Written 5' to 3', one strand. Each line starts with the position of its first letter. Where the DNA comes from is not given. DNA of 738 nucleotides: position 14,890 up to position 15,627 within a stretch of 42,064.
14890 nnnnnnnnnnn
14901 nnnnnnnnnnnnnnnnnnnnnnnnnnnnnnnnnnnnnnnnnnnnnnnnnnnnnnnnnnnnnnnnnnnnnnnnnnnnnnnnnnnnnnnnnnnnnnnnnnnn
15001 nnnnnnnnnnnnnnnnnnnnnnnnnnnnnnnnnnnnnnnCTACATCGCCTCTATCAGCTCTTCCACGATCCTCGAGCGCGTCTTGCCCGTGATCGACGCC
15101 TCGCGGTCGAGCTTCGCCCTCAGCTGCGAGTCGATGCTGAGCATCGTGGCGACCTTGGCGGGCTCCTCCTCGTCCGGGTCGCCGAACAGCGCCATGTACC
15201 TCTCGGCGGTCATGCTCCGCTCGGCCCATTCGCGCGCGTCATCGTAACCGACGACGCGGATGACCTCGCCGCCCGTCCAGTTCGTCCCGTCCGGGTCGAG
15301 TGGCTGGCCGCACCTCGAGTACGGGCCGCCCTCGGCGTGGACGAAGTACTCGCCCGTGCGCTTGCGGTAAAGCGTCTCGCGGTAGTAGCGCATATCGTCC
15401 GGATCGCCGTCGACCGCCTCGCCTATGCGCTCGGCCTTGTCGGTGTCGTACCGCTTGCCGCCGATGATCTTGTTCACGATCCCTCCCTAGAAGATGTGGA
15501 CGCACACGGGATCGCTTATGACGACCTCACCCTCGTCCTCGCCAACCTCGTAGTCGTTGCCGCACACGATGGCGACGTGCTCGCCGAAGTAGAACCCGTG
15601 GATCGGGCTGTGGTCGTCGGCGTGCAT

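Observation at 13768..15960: AT-rich moron island with its own terminator and promoter, encoding a 5x Cys-repeat/AP2 protein plus two small proteins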

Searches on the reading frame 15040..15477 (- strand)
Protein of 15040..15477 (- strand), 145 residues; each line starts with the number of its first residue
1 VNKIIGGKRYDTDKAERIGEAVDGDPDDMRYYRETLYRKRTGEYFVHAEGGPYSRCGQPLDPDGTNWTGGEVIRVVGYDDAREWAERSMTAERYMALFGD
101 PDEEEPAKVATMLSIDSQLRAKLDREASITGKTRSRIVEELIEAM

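Call 4: search_protein_families(library=pfam, proteins=[window:15040-15477:-], max_evalue=0.1)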
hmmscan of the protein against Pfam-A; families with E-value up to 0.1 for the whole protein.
window:15040-15477:- (145 aa): 0 families

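Call 5: search_protein_families(library=phrogs, proteins=[window:15040-15477:-], max_evalue=0.01)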
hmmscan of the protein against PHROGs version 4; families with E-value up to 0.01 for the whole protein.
window:15040-15477:- (145 aa): 0 families

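Call 7: search_protein_families(library=ncbifam, proteins=[window:15040-15477:-], max_evalue=0.1)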
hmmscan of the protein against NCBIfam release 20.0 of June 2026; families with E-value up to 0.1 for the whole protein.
window:15040-15477:- (145 aa): 0 families

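Call 8: search_protein_families(library=padloc, proteins=[window:15040-15477:-], max_evalue=0.1)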
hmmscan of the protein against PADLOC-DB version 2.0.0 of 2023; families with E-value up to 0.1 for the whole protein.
window:15040-15477:- (145 aa): 0 families

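Call 29: find_related_loci(query=window:15040-15477:-, collection=genome_contigs, flank=10000)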
Query window:15040-15477:- (145 aa) in genome_contigs; peptide patterns used: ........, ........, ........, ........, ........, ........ (x = any residue, [..] = any of these).
198 stretches matched a pattern, but none encodes a relative of the query by tblastn (E <= 1e-3).

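Call 33: find_homologous_proteins(query=window:15040-15477:-)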
Query window:15040-15477:- (145 aa): 280 proteins with E <= 0.001 among 293 candidates; the best 120 are listed.
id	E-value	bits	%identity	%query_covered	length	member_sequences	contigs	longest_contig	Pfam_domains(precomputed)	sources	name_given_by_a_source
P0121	1.1e-80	287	90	100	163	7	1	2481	-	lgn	-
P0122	2.3e-44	169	59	100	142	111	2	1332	-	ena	-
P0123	1.6e-42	163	59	100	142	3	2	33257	-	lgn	-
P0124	4.5e-42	162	58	100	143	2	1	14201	-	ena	-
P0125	4.5e-42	162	57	100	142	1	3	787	-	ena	-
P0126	4.7e-42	162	55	100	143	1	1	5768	-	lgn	-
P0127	3.5e-38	149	49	100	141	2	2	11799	-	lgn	-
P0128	1.2e-37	147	55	100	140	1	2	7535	-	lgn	-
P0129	3.6e-36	143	54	100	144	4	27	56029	-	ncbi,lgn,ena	-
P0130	4.5e-36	142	51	100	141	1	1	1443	-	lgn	-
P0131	5.4e-34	135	52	100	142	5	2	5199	-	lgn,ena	-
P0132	2.0e-32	130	59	79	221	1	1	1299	-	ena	-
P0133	4.5e-32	129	47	98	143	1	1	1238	PF01402.28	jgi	jgi:hypothetical protein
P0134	2.8e-30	123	45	98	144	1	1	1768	-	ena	-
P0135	7.5e-30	122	43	99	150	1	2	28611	-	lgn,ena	-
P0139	3.3e-29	120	44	98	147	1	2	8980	PF01402.28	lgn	-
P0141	4.2e-29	120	44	98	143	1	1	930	PF01402.28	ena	-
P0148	1.8e-28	118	45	98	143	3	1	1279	PF01402.28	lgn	-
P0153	1.1e-27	115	44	98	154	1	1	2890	PF01402.28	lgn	-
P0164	2.5e-26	111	45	100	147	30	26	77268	-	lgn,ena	-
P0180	1.6e-25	108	45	96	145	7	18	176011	-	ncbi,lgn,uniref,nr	ncbi:MAG: hypothetical protein MR415_08320 [Coriobacteriaceae bacterium]|uniref:hypothetical protein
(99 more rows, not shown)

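Call 34: find_encoding_contigs(protein=P0129, flank=5000, max_places=5)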
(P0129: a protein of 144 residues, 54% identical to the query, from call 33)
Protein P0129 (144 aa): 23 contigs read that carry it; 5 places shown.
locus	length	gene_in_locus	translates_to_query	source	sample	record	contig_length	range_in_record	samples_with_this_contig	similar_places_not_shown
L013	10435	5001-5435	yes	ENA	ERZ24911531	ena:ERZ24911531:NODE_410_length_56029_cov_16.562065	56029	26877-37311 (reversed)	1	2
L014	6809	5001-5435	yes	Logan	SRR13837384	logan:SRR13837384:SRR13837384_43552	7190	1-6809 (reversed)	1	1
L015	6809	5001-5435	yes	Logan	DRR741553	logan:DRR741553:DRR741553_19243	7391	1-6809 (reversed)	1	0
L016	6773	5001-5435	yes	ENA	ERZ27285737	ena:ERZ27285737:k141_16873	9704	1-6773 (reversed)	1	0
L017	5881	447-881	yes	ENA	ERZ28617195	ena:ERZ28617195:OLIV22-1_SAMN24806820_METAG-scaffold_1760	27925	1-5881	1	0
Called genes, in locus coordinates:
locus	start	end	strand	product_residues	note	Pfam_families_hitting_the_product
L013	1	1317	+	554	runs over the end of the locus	PF04466:Terminase_3, PF17288:Terminase_3C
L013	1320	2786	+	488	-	-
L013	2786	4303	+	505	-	PF06152:Phage_min_cap2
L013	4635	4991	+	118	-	-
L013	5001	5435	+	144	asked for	-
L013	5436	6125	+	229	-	-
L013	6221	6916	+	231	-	PF01555:N6_N4_Mtase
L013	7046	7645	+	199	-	PF06810:Phage_scaffold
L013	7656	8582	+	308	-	-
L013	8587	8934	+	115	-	-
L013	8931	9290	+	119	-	-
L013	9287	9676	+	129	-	-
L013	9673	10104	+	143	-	-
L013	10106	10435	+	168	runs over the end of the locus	-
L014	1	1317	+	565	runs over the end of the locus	?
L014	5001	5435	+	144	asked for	-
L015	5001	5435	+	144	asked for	-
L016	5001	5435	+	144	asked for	-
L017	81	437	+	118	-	-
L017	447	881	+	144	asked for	-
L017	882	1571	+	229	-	-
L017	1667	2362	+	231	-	PF01555:N6_N4_Mtase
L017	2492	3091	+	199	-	PF06810:Phage_scaffold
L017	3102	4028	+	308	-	-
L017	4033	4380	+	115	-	-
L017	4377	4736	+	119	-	-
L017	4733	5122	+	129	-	-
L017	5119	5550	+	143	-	-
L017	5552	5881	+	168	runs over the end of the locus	-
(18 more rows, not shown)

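Call 35: find_encoding_contigs(protein=P0180, flank=5000, max_places=5)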
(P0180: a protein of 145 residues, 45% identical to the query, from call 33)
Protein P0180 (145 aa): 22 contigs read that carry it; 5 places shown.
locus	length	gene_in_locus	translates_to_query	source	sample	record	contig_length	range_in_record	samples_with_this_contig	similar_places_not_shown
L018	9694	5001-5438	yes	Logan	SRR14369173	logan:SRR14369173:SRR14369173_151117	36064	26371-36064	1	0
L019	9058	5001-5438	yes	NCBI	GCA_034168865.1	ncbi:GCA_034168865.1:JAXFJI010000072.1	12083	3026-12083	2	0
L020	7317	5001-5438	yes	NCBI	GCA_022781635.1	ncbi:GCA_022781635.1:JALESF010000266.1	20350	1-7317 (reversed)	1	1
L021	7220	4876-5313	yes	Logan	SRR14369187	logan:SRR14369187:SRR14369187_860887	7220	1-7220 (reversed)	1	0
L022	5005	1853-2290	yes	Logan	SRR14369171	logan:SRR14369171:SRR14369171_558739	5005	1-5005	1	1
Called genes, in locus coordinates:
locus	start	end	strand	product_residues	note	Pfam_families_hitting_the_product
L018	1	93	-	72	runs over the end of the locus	-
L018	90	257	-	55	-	-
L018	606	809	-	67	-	PF12844:HTH_19 (weak), PF13560:HTH_31, PF13443:HTH_26, PF01381:HTH_3 (weak)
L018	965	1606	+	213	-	PF12844:HTH_19 (weak), PF13560:HTH_31 (weak), PF01381:HTH_3, PF00717:Peptidase_S24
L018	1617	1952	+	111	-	-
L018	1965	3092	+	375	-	PF14659:Phage_int_SAM_3 (weak), PF00589:Phage_integrase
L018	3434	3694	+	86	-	-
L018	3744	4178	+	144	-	PF13560:HTH_31 (weak), PF01381:HTH_3 (weak)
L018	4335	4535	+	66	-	-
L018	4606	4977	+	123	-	-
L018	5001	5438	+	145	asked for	-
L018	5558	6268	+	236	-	-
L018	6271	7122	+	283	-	PF00589:Phage_integrase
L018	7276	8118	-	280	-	PF01510:Amidase_2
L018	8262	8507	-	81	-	PF16945:Phage_r1t_holin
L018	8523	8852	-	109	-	-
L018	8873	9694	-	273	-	?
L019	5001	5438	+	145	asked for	-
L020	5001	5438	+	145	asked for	-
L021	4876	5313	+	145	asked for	-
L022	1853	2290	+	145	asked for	-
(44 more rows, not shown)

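Call 36: find_encoding_contigs(protein=P0164, flank=5000, max_places=5)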
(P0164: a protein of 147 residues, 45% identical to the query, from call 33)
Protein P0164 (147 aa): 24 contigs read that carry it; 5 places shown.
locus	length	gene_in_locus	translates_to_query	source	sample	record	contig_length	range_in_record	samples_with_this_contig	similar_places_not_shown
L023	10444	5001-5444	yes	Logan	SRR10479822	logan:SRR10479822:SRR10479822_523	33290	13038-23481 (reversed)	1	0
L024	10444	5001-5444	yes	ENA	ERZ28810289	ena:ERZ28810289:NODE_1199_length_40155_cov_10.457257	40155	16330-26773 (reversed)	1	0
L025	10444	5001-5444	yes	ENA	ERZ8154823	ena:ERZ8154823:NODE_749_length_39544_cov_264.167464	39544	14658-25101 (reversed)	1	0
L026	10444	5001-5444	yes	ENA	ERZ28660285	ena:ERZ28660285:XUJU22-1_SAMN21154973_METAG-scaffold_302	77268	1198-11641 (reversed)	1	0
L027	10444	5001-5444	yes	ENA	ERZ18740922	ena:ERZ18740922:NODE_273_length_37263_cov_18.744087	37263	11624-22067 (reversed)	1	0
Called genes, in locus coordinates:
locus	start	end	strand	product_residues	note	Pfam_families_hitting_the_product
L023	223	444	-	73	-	PF12844:HTH_19 (weak), PF13560:HTH_31, PF01381:HTH_3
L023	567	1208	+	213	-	PF01381:HTH_3, PF12844:HTH_19 (weak), PF13412:HTH_24 (weak), PF13443:HTH_26 (weak), PF13560:HTH_31, PF00717:Peptidase_S24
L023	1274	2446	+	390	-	PF00929:RNase_T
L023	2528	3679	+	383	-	-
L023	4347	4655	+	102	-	-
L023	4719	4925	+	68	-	-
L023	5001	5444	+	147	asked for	-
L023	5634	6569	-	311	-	PF01520:Amidase_3, PF01471:PG_binding_1 (faint)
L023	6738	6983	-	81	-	PF16945:Phage_r1t_holin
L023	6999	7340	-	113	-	-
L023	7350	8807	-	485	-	-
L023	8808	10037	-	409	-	-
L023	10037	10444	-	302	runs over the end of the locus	-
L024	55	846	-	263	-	PF02498:Bro-N, PF03374:ANT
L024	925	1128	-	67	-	PF12844:HTH_19, PF01381:HTH_3, PF13560:HTH_31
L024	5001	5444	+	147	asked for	-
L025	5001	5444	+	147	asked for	-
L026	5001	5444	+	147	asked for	-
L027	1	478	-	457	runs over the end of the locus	PF02463:SMC_N, PF13476:AAA_23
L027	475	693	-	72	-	-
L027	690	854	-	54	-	-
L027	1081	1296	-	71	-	PF12844:HTH_19 (weak), PF13560:HTH_31, PF13443:HTH_26, PF01381:HTH_3 (weak)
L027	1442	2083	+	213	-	PF12844:HTH_19, PF13560:HTH_31, PF01381:HTH_3, PF00717:Peptidase_S24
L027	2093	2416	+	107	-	-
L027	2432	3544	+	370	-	PF14659:Phage_int_SAM_3 (weak), PF22022:Phage_int_M (faint), PF00589:Phage_integrase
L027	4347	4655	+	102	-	-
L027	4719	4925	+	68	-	-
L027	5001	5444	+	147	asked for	-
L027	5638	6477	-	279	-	PF01510:Amidase_2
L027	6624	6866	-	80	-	PF16945:Phage_r1t_holin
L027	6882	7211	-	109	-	-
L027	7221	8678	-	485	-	-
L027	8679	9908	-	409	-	-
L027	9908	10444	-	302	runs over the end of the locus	-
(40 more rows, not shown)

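Call 40: search_solved_structures(query=window:15040-15477:-, max_evalue=10)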
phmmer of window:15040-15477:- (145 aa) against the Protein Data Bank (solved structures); distinct sequences matched with E-value up to 10: 4.
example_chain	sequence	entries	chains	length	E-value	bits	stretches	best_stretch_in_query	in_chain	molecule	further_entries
1oe9_B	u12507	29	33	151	0.81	13.2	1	52-97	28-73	MYOSIN LIGHT CHAIN 1, SLOW-TWITCH MUSCLE A ISOFORM | MYOSIN LIGHT CHAIN 1 | Myosin light chain 6B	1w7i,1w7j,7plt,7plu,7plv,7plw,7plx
8q6t_C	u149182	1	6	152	1.1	12.8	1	52-97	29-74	Myosin light chain 3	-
6xe9_B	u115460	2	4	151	1.3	12.6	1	52-97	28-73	Myosin light chain smooth muscle isoform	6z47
8syf_E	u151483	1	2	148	1.3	12.6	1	52-97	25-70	Myosin light polypeptide 6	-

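Call 48: search_solved_structures(query=A2, max_evalue=10, show_alignments=2)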
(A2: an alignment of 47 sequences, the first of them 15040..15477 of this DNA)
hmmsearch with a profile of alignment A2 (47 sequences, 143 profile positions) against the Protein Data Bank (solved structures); distinct sequences matched with E-value up to 10: 13.
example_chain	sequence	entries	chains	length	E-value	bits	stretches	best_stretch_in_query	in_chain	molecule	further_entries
7nyw_I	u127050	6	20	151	0.084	16.2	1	48-142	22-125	Macrodomain Ter protein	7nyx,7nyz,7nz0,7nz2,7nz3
6a6x_C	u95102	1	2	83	0.23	14.8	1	103-141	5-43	Antitoxin MazE7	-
5j9q_F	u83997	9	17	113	0.36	14.1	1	8-73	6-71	Chromatin modification-related protein EAF6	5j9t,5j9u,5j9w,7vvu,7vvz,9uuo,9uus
2f26_A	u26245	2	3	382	0.38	14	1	74-140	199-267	Sialidase 2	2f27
2f24_A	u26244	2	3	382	0.39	14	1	74-140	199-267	Sialidase 2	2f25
4nc5_A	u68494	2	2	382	0.46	13.8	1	74-140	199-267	Sialidase-2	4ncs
1snt_A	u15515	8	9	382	0.47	13.8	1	74-140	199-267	Sialidase 2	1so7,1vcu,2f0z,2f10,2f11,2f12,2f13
9cap_A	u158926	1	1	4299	0.66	13.3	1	55-121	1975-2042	Bridge-like lipid transfer protein family member 1 C-terminal domain-containing protein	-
1b01_A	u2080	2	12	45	0.68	13.2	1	107-142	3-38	TRANSCRIPTIONAL REPRESSOR COPG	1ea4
2cpg_A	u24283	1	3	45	0.68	13.2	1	107-142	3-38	TRANSCRIPTIONAL REPRESSOR COPG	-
2f28_A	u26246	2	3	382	0.81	13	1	74-140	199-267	Sialidase 2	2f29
5x3t_A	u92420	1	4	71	1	12.7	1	108-142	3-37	Antitoxin VapB26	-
2j66_A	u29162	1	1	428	1.5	12.1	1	27-65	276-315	BTRK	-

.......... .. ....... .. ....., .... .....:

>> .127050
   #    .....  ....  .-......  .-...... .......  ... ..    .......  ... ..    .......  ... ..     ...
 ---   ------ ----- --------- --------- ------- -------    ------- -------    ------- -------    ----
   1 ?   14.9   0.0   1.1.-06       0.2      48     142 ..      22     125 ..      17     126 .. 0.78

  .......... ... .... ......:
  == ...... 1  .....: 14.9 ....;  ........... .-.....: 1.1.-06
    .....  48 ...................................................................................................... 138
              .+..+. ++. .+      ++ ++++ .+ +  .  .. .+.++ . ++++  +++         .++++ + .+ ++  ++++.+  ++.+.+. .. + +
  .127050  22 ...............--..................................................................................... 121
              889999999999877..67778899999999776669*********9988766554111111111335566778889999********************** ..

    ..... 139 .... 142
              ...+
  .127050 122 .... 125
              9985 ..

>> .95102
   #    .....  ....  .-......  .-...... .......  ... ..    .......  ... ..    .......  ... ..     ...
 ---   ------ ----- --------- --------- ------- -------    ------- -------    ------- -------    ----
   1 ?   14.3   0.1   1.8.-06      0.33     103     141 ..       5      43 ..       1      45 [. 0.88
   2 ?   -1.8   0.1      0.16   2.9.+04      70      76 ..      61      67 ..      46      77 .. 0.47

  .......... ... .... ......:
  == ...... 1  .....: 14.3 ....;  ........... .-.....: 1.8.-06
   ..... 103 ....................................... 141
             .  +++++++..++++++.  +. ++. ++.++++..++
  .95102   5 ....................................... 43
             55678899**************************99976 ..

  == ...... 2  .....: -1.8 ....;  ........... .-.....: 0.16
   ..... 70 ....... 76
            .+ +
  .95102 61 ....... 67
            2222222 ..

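Call 77: predict_structure(alignment_id=A2)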
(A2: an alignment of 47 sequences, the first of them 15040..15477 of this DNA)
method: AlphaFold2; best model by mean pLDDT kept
length: 145 residues; sequences in the alignment: 47
mean_pLDDT: 93.9   pTM: 0.68
mean pLDDT of the five models: 93.9, 93.2, 93.0, 92.7, 90.5
residues with pLDDT >= 90: 131; 70-90: 10; 50-70: 4; < 50: 0
segments of 3 or more residues with pLDDT < 50: none
pLDDT, mean of each block of 10 residues (from residue 1): 94 97 96 98 97 96 94 97 97 93 72 94 96 94 92
secondary structure, 60 per line:
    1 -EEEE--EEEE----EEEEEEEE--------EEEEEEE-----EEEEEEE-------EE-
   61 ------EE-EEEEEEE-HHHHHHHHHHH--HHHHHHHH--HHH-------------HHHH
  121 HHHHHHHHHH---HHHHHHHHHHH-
elements in order: E2-5 E8-11 E16-23 E32-38 E44-50 E70-76 H78-88 H91-98 H117-130 H134-144

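Call 90: fold_search(model_id=the predicted structure, library=viral)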
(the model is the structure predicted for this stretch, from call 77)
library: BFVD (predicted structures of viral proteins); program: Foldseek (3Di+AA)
matches with E <= 10: 894; with E <= 0.001: 1
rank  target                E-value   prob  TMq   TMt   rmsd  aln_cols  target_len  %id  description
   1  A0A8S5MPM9            3.5e-07  1.00  0.52  0.56  10.5       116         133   30  Uncharacterized protein [Podoviridae sp. ctiHu16]
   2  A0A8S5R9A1            3.7e-03  1.00  0.45  0.43   9.5       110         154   15  Uncharacterized protein [virus sp. ctDYl1]
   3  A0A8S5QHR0            9.8e-03  1.00  0.46  0.47   9.8       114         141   15  Uncharacterized protein [Siphoviridae sp. cteHV32]
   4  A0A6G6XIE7            2.5e-02  0.97  0.39  0.36   8.6       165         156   11  (no name in the UniProt tables at hand)
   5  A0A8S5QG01            3.1e-02  1.00  0.29  0.43   6.2        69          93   19  Uncharacterized protein [Myoviridae sp. ctdNl2]
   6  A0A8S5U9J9            5.0e-02  1.00  0.34  0.28   4.0        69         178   22  Uncharacterized protein [Siphoviridae sp. ctKNZ79]
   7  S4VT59                5.3e-02  0.33  0.21  0.12  19.2       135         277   11  Uncharacterized protein [Pandoravirus salinus]
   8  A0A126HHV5            6.3e-02  0.99  0.31  0.28   4.8        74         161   15  (no name in the UniProt tables at hand)
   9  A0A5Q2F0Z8            6.6e-02  0.93  0.33  0.23  14.8       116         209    9  Uncharacterized protein [Gordonia phage Sixama]
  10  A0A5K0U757            6.6e-02  0.82  0.29  0.20  10.0       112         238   15  Uncharacterized protein [Yasminevirus sp. GU-2018]
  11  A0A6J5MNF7            7.9e-02  0.47  0.24  0.23  16.9       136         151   14  Transcriptional repressor NrdR-like N-terminal domain-containing protein [uncultured Caudovirales phage]
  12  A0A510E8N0            7.9e-02  0.11  0.16  0.09  20.3       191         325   14  (no name in the UniProt tables at hand)
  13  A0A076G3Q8            8.4e-02  0.63  0.29  0.31  16.7       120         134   12  Uncharacterized protein [Aeromonas phage pAh6-C]
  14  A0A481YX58            1.0e-01  0.72  0.33  0.28  14.2       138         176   13  Uncharacterized protein [Marseillevirus LCMAC201]
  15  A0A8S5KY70            1.0e-01  0.15  0.16  0.18  19.5       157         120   12  Coat protein [ssRNA phage Gerhypos.2_16]
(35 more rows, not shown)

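Call 103: find_related_loci(query=A2, collection=viral_contigs, flank=4000)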
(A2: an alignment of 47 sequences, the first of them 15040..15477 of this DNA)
Query A2 (145 aa) in viral_contigs; peptide patterns used: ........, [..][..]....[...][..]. (x = any residue, [..] = any of these).
552 stretches matched a pattern; 339 encode a relative of the query (tblastn E <= 1e-3); the best 80 are kept; 80 distinct loci.
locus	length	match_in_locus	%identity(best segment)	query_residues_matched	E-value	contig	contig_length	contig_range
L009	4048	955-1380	60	1-145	8e-50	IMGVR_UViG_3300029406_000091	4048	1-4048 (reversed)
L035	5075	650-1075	59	1-145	1e-49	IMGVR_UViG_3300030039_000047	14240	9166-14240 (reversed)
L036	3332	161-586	59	1-145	1e-49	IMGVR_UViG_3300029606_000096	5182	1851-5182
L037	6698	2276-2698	56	1-145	3e-48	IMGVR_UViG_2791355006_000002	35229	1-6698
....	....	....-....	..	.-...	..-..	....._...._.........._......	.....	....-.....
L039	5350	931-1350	49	1-145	2e-32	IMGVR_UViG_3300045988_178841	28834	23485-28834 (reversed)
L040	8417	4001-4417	43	1-142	5e-32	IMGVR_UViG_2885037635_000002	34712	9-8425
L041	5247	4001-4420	43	1-142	1e-31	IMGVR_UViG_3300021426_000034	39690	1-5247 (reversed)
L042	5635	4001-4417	39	1-142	3e-31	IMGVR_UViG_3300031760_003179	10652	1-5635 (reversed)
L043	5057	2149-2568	42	1-142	3e-31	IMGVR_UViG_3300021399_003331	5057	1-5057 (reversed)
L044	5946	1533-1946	45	1-138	4e-31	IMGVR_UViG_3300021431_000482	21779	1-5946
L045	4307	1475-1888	46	1-138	2e-31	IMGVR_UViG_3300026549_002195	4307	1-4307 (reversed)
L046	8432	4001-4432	45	1-145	2e-30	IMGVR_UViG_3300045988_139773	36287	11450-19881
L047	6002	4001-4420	41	1-142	9e-31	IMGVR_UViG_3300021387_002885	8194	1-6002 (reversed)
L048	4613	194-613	41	1-142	2e-30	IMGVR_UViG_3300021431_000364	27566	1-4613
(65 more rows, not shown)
